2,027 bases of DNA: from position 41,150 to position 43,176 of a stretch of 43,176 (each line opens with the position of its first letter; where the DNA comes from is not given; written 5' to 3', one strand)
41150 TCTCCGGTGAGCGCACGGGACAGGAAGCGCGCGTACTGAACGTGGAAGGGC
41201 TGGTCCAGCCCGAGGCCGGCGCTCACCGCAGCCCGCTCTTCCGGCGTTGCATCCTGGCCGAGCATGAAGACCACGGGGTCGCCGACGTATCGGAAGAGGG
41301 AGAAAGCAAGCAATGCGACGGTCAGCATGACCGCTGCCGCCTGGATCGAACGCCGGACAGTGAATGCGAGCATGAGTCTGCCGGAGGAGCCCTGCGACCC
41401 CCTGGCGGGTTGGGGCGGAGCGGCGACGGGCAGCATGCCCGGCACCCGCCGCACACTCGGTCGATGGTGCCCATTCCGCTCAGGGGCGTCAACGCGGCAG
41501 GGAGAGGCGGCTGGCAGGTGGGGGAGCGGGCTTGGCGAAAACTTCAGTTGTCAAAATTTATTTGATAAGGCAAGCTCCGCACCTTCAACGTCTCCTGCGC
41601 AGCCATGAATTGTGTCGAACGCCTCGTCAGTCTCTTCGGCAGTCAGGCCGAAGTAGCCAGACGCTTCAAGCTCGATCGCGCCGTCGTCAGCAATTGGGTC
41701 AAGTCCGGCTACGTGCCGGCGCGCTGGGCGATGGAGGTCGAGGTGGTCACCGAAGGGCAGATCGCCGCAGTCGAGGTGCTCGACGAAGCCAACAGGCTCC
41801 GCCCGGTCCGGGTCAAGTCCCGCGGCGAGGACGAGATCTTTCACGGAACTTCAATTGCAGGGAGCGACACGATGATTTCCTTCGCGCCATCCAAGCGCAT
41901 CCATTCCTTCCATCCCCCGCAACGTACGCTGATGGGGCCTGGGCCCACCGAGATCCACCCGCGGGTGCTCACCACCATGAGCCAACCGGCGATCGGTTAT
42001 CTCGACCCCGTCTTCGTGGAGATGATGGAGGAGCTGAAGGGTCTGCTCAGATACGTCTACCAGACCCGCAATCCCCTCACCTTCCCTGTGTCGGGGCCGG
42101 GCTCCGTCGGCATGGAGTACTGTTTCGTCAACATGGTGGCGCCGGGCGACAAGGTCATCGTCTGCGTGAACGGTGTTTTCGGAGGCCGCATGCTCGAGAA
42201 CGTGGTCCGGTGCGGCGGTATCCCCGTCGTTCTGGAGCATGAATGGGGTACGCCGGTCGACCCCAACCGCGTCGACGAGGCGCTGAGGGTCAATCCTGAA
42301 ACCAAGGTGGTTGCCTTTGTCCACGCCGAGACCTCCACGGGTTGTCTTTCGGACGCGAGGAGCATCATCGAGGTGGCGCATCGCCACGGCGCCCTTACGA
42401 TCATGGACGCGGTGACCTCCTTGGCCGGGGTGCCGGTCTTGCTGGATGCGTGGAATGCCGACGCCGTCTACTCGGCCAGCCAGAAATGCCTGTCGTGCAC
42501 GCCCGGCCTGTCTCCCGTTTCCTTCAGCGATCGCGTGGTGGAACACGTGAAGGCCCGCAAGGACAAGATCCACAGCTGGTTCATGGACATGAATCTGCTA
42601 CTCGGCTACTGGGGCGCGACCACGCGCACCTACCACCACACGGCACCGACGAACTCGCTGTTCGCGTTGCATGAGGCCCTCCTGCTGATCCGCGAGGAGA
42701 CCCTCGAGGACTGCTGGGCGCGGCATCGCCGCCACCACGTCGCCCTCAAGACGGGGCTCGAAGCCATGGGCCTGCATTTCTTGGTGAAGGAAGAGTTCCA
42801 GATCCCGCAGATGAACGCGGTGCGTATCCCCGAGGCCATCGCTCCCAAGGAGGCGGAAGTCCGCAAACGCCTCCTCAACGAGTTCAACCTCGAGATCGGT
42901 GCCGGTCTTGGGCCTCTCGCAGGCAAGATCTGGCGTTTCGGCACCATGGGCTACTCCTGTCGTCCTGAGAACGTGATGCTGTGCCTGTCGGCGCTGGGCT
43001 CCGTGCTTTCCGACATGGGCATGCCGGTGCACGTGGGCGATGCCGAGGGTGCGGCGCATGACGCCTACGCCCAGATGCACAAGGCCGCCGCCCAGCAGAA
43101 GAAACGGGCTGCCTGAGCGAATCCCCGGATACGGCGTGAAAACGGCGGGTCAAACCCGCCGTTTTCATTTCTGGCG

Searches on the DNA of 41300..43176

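Call 59: search_rna_families(source=window, start=41300, end=43176, threshold=evalue, max_evalue=1)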
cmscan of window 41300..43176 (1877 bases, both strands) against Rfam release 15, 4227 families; matches with E-value up to 1: 1.
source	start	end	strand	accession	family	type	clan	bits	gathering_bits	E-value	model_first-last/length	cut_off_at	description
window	43002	43169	+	RF00166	PrrB_RsmZ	Gene; sRNA;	CL00106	17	44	0.4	1-133/133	no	PrrB/RsmZ RNA family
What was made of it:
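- Tried and rejected: Only a sub-threshold PrrB/RsmZ hit at the 3' end, 17 bits against 44 (call 59).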

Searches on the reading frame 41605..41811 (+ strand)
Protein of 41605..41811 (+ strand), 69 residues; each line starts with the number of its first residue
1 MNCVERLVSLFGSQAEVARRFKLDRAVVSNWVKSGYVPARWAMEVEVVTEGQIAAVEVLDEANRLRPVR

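Call 18: search_protein_representatives(protein=window:41605-41811:+)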
Query: 69 residues. Proteins with E-value up to 0.001 (for the whole library): 225; up to 1e-10: 46; up to 1e-30: 0. The best 150 are listed.
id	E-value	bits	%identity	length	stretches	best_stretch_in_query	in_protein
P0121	2.4e-29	115.8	80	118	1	1-69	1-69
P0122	2.6e-29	115.6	81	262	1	1-69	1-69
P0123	3.1e-29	115.4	81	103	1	1-69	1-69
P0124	1.4e-28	113.3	77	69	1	1-69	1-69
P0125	1.8e-27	109.9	78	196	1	1-69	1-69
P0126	2.4e-27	109.4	79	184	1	1-68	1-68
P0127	4.3e-25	102.4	84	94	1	1-61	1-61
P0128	5.5e-25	102.0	72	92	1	2-69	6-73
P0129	1.7e-24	100.5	70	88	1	1-69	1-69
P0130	2.0e-24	100.3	68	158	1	1-69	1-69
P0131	8.1e-24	98.3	70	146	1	1-69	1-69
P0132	1.6e-23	97.4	70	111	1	1-69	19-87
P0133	1.8e-23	97.2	70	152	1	1-69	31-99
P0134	2.3e-23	96.9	84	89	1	1-55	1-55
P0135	3.5e-23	96.3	72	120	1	1-69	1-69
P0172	1.2e-09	53.8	45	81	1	2-67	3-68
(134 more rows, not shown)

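Call 34: find_encoding_contigs(protein=P0172, flank=3000, max_places=4)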
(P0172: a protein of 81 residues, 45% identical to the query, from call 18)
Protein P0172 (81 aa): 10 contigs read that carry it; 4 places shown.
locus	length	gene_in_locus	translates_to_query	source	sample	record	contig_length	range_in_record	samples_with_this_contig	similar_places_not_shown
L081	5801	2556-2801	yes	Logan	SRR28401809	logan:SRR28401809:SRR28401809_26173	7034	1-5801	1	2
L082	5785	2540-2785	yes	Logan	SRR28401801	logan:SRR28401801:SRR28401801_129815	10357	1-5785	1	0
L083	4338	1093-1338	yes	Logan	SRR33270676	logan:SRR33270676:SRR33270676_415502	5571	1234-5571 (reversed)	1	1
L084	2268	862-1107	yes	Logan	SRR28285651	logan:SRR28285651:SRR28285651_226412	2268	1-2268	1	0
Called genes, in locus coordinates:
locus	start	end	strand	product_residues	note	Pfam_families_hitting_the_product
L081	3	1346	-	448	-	?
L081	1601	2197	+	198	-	-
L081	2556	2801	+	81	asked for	PF14549:P22_Cro (weak), PF15943:YdaS_toxin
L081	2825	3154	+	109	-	-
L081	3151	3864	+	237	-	-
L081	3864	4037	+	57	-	-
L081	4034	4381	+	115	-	-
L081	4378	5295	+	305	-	PF03796:DnaB_C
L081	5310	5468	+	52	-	-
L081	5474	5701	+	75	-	-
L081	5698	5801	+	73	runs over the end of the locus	PF24751:DUF7696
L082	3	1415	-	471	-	?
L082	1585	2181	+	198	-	-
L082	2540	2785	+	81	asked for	PF14549:P22_Cro (weak), PF15943:YdaS_toxin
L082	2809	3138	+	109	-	-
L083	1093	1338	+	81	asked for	PF14549:P22_Cro (weak), PF15943:YdaS_toxin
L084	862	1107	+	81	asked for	PF14549:P22_Cro (weak), PF15943:YdaS_toxin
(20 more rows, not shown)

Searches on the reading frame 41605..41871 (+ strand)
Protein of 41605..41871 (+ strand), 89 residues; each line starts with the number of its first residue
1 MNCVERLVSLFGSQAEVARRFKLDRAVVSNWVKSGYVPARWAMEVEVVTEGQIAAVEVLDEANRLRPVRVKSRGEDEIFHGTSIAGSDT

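Call 3: search_protein_families(library=pfam, proteins=[window:41605-41871:+], max_evalue=1)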
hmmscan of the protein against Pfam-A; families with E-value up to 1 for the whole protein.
window:41605-41871:+ (89 aa): 6 families
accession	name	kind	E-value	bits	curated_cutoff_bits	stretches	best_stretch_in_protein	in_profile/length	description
PF15943.11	YdaS_toxin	-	6.7e-09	35.9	30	1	5-56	2-54/65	Bacterial toxin YdaS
PF14549.12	P22_Cro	-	1.2e-07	31.9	30.2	1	6-54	4-50/60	DNA-binding transcriptional regulator Cro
PF07022.19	Phage_CI_repr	-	0.0016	19.2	22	1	4-53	3-54/65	Bacteriophage CI repressor helix-turn-helix domain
PF06322.17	Phage_NinH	-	0.0017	18.7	29.8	1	7-33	12-38/60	Phage NinH protein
PF12728.13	HTH_17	-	0.016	15.9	27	1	15-40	5-30/51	Helix-turn-helix domain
PF13518.12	HTH_28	-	0.16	12.6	25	1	4-33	6-34/52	Helix-turn-helix domain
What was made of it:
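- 41605..41823 (+): Cro/YdaS-type HTH domain, residues 1-73. Five helices; the recognition helix is roughly D24-K33. Pfam (call 3).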

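Call 4: search_protein_families(library=ncbifam, proteins=[window:41605-41871:+], max_evalue=1)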
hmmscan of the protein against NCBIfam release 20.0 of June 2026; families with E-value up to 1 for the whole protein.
window:41605-41871:+ (89 aa): 4 families
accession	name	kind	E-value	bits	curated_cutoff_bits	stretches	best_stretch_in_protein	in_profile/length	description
NF046037.1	carphisopro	domain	7.9e-08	32.4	38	1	4-52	1-49/54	carph-isopro domain-containing protein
NF033787.1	HTH_BldC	subfamily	0.017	15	77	1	15-37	6-28/49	BldC family transcriptional regulator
NF007282.0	PRK09744.1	subfamily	0.045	14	130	1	8-53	7-50/75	DNA-binding transcriptional regulator DicC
NF049929.1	TransRepsrRacR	equivalog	0.052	13.8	200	1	13-37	26-50/150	DNA-binding transcriptional repressor RacR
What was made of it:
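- Closest known: AGXT family. Different: Substrate specificity is undetermined, because all NCBIfam equivalog scores are far below their cut-offs (call 4).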

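Call 40: search_protein_families(library=phrogs, proteins=[window:41605-41871:+], max_evalue=0.01)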
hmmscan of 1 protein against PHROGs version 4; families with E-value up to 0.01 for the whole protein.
window:41605-41871:+ (89 aa): 5 families
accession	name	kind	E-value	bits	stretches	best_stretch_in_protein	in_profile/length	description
phrog_409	-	transcription regulation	1.9e-07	32.7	1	7-59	20-71/127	transcriptional regulator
phrog_35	-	transcription regulation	6e-06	27.5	1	5-61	79-136/181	transcriptional repressor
phrog_2856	-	transcription regulation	0.00024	21.7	1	4-45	52-93/165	transcriptional regulator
phrog_8008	-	DNA, RNA and nucleotide metabolism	0.0048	17.6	1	7-40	10-42/66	DNA binding protein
phrog_57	-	head and packaging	0.0081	17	1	13-39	14-40/199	terminase small subunit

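Call 41: search_solved_structures(query=window:41605-41871:+, max_evalue=10, show_alignments=2)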
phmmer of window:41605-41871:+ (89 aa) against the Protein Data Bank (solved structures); distinct sequences matched with E-value up to 10: 5.
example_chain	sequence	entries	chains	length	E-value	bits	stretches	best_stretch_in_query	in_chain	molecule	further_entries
3bd1_A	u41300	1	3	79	0.0002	24.7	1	1-60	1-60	Cro protein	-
5w8y_A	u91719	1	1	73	0.00048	23.5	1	1-58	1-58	protein XPH1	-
1rzs_A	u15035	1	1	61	0.026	17.9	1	7-54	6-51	Regulatory protein cro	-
9bjy_B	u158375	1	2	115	1.3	12.5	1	5-56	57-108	RidA family protein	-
9bjv_A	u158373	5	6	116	1.3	12.5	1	5-56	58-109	RidA family protein PA5083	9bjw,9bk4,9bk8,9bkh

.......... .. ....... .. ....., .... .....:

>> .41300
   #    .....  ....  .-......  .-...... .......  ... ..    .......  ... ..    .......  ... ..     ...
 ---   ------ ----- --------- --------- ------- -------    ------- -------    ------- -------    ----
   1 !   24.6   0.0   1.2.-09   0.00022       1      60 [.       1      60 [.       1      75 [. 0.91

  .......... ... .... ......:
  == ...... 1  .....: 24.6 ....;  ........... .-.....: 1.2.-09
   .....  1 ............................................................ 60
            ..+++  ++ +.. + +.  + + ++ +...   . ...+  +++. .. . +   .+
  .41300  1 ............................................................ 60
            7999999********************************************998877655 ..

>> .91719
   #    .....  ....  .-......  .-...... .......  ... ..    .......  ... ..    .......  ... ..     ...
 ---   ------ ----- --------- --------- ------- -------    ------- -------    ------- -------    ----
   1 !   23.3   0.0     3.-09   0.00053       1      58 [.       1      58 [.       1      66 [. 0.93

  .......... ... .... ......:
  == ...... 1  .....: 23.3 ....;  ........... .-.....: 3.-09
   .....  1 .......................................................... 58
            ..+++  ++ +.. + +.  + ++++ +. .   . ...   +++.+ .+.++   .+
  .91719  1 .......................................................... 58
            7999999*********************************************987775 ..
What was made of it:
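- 41605..41823 (+): PDB sequence hits to Xfaso1 Cro 3bd1, XPH1 and P22 Cro (call 41).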

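Call 54: predict_structure(alignment_id=A2)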
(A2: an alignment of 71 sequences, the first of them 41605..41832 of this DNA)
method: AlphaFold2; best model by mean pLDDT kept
length: 76 residues; sequences in the alignment: 71
mean_pLDDT: 91.0   pTM: 0.73
mean pLDDT of the five models: 91.0, 86.0, 84.4, 83.3, 81.1
residues with pLDDT >= 90: 63; 70-90: 6; 50-70: 7; < 50: 0
segments of 3 or more residues with pLDDT < 50: none
pLDDT, mean of each block of 10 residues (from residue 1): 94 96 96 95 96 96 84 60
secondary structure, 60 per line:
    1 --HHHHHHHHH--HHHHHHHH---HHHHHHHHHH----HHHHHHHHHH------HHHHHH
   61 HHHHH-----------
elements in order: H3-11 H14-21 H25-34 H39-48 H55-65
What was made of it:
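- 41605..41823 (+): AF2 pLDDT 91 (call 54).
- On Cro/YdaS HTH (Pfam PF15943 / PF14549): AF2 model pLDDT 91 with helices 3-11, 14-21, 25-34, 39-48 and 55-65 (call 54).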

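Call 57: fold_search(model_id=the predicted structure, library=pdb)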
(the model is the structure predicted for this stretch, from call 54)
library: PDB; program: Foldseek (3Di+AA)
matches with E <= 10: 80; with E <= 0.001: 0
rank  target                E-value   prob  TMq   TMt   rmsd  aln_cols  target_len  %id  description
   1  3bd1_C                3.1e-03  1.00  0.73  0.86   1.4        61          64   28  Structure of the Cro protein from putative prophage element Xfaso 1 in Xylella fastidiosa strain Ann-1 (released 2008-03-25)
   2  3bd1_B                7.3e-03  1.00  0.72  0.85   1.5        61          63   28  Structure of the Cro protein from putative prophage element Xfaso 1 in Xylella fastidiosa strain Ann-1 (released 2008-03-25)
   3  3bd1_A                8.6e-03  1.00  0.72  0.83   1.4        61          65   28  Structure of the Cro protein from putative prophage element Xfaso 1 in Xylella fastidiosa strain Ann-1 (released 2008-03-25)
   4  6on0_A                5.1e-02  1.00  0.65  0.77   2.6        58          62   22  STRUCTURE OF N15 CRO COMPLEXED WITH CONSENSUS OPERATOR DNA (released 2019-05-15)
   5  5w8y_MODEL_1_A        5.4e-02  1.00  0.54  0.62   2.5        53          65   26  Solution Structure of XPH1, a Hybrid Sequence of Xfaso 1 and Pfl 6, Two Cro Proteins With Different Folds (released 2018-07-11)
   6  2hin_A                9.5e-02  1.00  0.62  0.71   1.1        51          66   25  Structure of N15 Cro at 1.05 A: an ortholog of lambda Cro with a completely different but equally effective dimerizati (released 2007-07-10)
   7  6on0_B                1.5e-01  1.00  0.62  0.73   1.2        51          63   25  STRUCTURE OF N15 CRO COMPLEXED WITH CONSENSUS OPERATOR DNA (released 2019-05-15)
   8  2hin_B                2.0e-01  1.00  0.61  0.71   1.3        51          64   25  Structure of N15 Cro at 1.05 A: an ortholog of lambda Cro with a completely different but equally effective dimerizati (released 2007-07-10)
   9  8c7k_MODEL_1_A        3.7e-01  0.93  0.55  0.42   4.1        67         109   24  YdaS from E. coli O157:H7 cryptic prophage CP-933P (released 2023-01-25)
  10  1rzs_MODEL_1_A        6.3e-01  0.99  0.58  0.71   1.7        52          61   31  Solution structure of P22 Cro (released 2004-06-01)
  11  2fjr_A                1.4e+00  0.63  0.43  0.20   2.7        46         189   17  Crystal Structure of Bacteriophage 186 (released 2006-06-13)
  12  3vk0_C                1.6e+00  0.66  0.56  0.49   5.3        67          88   24  Crystal Structure of hypothetical transcription factor NHTF from Neisseria (released 2012-03-14)
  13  3omt_B                1.9e+00  0.72  0.56  0.63   2.6        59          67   12  Putative antitoxin component, CHU_2935 protein, from Xre family from Prevotella buccae. (released 2010-09-08)
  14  28tn_A                2.0e+00  0.66  0.57  0.63   2.9        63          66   11  Structure of a lambda repressor-like protein from Escherichia coli (released 2026-03-11)
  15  1utx_A                2.8e+00  0.51  0.55  0.62   3.0        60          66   17  Regulation of Cytolysin Expression by Enterococcus faecalis: Role of CylR2 (released 2004-09-16)
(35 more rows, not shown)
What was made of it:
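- On Cro/YdaS HTH (Pfam PF15943 / PF14549): Best PDB matches are Xfaso1 Cro (TMt 0.86, rmsd 1.4 A), N15 Cro, YdaS and P22 Cro (call 57).
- On MocR/GabR: The domain is Cro/YdaS (calls 3, 57).
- Closest known: Phage Cro proteins of the all-alpha type. Same: Sequence and predicted fold of residues 1-66 match (calls 3, 41, 57).
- Calls 3, 40, 41, 54, 57.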
